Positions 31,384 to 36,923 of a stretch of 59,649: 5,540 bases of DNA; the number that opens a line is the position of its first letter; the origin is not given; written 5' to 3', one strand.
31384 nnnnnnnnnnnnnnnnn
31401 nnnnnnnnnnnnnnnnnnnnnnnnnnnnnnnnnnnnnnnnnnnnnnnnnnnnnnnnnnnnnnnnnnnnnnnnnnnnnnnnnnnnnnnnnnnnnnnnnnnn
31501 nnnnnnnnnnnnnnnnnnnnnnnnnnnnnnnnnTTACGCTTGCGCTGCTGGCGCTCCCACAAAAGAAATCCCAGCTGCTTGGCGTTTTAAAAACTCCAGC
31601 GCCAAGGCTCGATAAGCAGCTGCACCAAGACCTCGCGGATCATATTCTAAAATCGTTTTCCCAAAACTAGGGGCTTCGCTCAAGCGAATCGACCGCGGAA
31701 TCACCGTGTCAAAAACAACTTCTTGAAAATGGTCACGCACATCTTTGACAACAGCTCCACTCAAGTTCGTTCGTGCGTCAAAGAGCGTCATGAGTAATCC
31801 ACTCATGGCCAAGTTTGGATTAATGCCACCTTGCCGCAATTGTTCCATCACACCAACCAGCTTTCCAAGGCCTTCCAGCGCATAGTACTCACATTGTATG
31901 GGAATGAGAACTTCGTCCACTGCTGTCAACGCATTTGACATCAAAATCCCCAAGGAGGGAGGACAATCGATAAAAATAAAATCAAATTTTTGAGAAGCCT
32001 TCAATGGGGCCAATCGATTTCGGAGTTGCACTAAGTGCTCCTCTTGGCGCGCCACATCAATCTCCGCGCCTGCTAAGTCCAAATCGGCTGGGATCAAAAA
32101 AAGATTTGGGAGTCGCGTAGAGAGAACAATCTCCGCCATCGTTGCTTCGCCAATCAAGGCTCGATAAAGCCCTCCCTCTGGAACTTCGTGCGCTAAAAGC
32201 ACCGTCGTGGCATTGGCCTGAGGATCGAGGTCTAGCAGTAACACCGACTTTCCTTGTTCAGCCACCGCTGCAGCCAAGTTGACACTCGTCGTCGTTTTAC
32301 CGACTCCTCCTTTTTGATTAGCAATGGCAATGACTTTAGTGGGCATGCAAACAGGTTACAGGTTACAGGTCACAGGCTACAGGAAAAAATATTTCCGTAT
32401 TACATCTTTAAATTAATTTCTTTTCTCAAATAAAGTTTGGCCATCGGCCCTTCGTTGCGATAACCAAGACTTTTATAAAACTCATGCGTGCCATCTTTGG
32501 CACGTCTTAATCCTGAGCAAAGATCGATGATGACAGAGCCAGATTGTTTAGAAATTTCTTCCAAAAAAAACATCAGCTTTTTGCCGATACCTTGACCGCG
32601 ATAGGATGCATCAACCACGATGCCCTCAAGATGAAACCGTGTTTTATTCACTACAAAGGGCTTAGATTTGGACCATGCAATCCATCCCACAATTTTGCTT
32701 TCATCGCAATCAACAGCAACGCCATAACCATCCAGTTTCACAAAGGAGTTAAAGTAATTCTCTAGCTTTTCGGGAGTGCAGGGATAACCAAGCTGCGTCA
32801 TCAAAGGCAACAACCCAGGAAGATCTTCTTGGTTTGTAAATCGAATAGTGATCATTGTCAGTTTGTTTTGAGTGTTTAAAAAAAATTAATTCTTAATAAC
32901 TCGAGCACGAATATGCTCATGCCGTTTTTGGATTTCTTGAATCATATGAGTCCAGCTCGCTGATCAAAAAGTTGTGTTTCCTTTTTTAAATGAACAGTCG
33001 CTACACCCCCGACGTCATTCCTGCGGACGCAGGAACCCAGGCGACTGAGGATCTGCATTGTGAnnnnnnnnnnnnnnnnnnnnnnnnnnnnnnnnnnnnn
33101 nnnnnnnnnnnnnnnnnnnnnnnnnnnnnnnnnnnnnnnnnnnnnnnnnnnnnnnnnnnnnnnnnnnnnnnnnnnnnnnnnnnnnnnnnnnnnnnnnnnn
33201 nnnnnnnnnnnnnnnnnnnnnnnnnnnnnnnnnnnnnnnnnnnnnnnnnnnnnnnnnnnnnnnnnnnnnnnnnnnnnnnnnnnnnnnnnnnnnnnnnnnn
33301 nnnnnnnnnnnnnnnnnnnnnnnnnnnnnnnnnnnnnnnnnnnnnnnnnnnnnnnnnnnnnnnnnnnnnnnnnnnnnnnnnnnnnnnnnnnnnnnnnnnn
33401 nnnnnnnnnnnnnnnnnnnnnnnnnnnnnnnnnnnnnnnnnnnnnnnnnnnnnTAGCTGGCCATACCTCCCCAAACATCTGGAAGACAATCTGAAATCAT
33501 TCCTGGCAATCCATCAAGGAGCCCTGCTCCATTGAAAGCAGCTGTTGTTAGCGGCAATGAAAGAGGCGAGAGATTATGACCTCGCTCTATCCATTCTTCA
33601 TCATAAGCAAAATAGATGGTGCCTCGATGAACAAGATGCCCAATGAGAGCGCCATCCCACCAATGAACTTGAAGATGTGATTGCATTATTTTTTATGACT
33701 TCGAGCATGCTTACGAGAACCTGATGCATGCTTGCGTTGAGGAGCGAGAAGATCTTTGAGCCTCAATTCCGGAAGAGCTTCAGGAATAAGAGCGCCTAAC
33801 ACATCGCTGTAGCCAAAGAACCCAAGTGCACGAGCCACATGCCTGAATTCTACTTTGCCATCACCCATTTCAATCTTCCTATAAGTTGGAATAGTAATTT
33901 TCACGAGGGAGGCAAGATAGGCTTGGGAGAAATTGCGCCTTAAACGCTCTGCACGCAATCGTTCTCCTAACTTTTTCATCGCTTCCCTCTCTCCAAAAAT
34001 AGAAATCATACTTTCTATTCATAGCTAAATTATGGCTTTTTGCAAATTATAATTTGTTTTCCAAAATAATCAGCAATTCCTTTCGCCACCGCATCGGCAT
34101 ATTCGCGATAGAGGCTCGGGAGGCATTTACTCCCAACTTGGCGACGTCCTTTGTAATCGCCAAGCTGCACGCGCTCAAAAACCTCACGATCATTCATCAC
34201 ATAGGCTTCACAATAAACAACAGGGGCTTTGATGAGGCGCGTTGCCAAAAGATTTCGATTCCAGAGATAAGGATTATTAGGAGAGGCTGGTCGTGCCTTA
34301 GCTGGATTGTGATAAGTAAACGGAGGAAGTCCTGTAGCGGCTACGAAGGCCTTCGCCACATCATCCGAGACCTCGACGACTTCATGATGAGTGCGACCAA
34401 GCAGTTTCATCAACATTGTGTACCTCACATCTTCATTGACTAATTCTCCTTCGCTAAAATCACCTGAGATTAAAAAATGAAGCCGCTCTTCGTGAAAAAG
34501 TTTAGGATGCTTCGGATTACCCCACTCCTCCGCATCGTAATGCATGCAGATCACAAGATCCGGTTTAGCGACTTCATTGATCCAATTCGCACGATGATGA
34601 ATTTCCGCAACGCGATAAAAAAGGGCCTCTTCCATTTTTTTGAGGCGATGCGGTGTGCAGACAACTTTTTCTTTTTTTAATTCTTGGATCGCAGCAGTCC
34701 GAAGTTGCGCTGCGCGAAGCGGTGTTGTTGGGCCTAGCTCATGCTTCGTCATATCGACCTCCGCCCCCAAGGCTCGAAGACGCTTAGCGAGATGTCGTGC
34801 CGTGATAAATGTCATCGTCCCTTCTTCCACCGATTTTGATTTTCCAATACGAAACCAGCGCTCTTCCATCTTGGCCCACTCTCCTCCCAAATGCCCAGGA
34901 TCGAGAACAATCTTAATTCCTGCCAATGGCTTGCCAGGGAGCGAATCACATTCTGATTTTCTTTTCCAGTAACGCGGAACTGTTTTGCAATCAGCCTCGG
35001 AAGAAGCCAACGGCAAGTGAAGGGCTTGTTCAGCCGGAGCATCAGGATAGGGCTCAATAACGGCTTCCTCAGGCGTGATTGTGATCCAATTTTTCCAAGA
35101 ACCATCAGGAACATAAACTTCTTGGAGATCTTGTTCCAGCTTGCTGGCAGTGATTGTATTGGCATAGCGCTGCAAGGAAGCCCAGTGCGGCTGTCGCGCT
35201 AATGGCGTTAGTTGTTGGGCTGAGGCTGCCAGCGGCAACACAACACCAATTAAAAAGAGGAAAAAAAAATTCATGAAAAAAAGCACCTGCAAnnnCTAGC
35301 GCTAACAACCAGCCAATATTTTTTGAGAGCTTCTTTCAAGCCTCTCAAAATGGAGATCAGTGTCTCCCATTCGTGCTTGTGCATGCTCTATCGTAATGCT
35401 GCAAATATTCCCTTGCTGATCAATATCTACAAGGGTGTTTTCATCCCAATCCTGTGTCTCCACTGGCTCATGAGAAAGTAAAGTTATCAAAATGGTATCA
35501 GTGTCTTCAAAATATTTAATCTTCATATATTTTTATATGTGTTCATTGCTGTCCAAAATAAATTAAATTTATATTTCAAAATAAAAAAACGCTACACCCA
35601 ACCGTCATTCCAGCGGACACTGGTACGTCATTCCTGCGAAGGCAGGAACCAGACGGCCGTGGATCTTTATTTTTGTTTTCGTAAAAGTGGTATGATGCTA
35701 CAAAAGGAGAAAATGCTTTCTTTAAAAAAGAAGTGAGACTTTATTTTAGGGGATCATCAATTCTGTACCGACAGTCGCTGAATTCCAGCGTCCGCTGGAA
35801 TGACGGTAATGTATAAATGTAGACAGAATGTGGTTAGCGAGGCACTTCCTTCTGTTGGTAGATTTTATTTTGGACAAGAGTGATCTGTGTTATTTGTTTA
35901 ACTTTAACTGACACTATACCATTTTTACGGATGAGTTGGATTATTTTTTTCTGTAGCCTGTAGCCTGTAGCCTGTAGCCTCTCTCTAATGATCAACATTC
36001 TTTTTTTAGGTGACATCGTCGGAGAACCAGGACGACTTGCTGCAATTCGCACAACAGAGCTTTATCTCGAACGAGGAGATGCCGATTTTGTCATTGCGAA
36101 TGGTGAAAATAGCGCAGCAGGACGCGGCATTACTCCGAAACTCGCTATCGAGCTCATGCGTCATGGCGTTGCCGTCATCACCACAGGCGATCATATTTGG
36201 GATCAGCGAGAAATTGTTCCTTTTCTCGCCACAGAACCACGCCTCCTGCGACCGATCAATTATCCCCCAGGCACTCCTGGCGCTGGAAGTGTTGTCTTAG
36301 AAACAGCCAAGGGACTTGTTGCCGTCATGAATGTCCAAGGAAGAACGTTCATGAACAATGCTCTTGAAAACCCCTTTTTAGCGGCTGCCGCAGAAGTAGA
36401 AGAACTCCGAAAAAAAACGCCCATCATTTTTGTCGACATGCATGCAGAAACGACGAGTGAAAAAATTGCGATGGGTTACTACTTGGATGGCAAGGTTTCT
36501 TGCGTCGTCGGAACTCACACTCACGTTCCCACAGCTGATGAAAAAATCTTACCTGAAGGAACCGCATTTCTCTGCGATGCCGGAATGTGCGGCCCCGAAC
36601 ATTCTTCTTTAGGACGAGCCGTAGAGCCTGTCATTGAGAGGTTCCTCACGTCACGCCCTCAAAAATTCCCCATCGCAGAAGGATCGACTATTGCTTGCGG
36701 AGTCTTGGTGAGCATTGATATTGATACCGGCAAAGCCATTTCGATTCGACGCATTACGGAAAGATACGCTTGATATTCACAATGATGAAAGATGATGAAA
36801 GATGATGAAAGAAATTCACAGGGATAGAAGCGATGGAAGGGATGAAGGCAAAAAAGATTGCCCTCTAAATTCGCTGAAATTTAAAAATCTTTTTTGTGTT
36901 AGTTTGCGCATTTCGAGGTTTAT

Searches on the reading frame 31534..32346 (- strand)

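Call 50: search_protein_families(library=pfam, proteins=[window:31534-32346:-], max_evalue=0.00001)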
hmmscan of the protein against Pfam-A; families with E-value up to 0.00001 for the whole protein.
window:31534-32346:- (270 aa): 7 families
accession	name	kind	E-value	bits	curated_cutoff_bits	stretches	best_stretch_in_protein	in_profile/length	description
PF13614.12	AAA_31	-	1.5e-56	191.6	27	1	3-180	1-176/177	AAA domain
PF01656.29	CbiA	-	7e-25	87.8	25.4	1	6-232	1-125/125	CobQ/CobB/MinD/ParA nucleotide binding domain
PF09140.17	MipZ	-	2.2e-13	50.6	20.7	1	5-163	2-142/262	ATPase MipZ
PF00142.24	Fer4_NifH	-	4.4e-11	43.2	25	1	11-253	7-245/271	4Fe-4S iron sulfur cluster binding proteins, NifH/frxC family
PF10609.15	ParA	-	1.8e-10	41.1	27.1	1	4-55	4-55/246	NUBPL iron-transfer P-loop NTPase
PF06564.18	CBP_BcsQ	-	3.7e-10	40.2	21.3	1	4-249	2-230/234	Cellulose biosynthesis protein BcsQ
PF02374.21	ArsA_ATPase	-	4.7e-08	33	24.3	1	11-45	8-42/305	Anion-transporting ATPase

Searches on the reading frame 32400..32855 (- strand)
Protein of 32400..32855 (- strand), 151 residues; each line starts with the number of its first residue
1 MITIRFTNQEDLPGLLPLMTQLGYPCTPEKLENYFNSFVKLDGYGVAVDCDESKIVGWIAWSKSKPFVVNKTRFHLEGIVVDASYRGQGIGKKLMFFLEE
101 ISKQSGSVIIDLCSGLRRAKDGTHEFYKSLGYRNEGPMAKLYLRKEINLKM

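Call 50: search_protein_families(library=pfam, proteins=[window:32400-32855:-], max_evalue=0.00001)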
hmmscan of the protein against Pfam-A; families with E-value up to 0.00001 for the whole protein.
window:32400-32855:- (151 aa): 3 families
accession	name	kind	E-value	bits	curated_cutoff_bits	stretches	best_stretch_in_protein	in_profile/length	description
PF00583.31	Acetyltransf_1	-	2.2e-13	51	20.7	1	28-132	18-116/116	Acetyltransferase (GNAT) family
PF13508.13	Acetyltransf_7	-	8.4e-12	45.7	27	1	50-133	9-83/84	Acetyltransferase (GNAT) domain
PF13673.13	Acetyltransf_10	-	5.4e-09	36.5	23.6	1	48-138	35-113/128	Acetyltransferase (GNAT) domain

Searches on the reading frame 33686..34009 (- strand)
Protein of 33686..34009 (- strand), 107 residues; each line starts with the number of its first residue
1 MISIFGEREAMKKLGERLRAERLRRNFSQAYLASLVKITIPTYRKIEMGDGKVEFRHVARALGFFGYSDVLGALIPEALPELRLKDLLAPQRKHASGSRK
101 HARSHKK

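Call 76: search_protein_families(library=pfam, proteins=[window:33686-34009:-], max_evalue=0.00001)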
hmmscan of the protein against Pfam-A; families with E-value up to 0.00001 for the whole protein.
window:33686-34009:- (107 aa): 2 families
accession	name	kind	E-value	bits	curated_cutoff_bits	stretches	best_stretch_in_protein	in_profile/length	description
PF13560.12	HTH_31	-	4.1e-06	27.4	27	1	14-69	2-58/64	Helix-turn-helix domain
PF01381.28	HTH_3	-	7.3e-06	26.4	23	0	18-68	1-51/55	Helix-turn-helix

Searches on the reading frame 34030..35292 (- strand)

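Call 50: search_protein_families(library=pfam, proteins=[window:34030-35292:-], max_evalue=0.00001)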
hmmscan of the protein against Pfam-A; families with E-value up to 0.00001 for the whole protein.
window:34030-35292:- (420 aa): 1 family
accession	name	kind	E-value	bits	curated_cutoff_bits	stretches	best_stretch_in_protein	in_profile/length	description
PF01520.23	Amidase_3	-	2.2e-06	28.3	27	0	128-380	1-160/174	N-acetylmuramoyl-L-alanine amidase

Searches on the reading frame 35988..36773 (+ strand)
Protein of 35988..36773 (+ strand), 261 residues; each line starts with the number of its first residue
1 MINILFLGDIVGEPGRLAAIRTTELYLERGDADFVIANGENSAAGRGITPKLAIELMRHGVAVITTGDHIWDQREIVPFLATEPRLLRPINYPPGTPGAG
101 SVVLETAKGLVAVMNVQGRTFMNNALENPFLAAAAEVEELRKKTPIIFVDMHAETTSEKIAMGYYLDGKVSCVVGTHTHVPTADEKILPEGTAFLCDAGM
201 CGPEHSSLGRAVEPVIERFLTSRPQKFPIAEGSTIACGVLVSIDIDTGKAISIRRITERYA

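Call 50: search_protein_families(library=pfam, proteins=[window:35988-36773:+], max_evalue=0.00001)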
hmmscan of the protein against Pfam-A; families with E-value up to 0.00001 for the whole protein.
window:35988-36773:+ (261 aa): 2 families
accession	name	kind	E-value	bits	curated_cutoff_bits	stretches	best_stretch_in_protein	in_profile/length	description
PF13277.11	YmdB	-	9.3e-98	326.9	27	1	5-256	1-253/253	YmdB-like protein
PF00149.33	Metallophos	-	3e-08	34.8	21.5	1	3-181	2-191/191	Calcineurin-like phosphoesterase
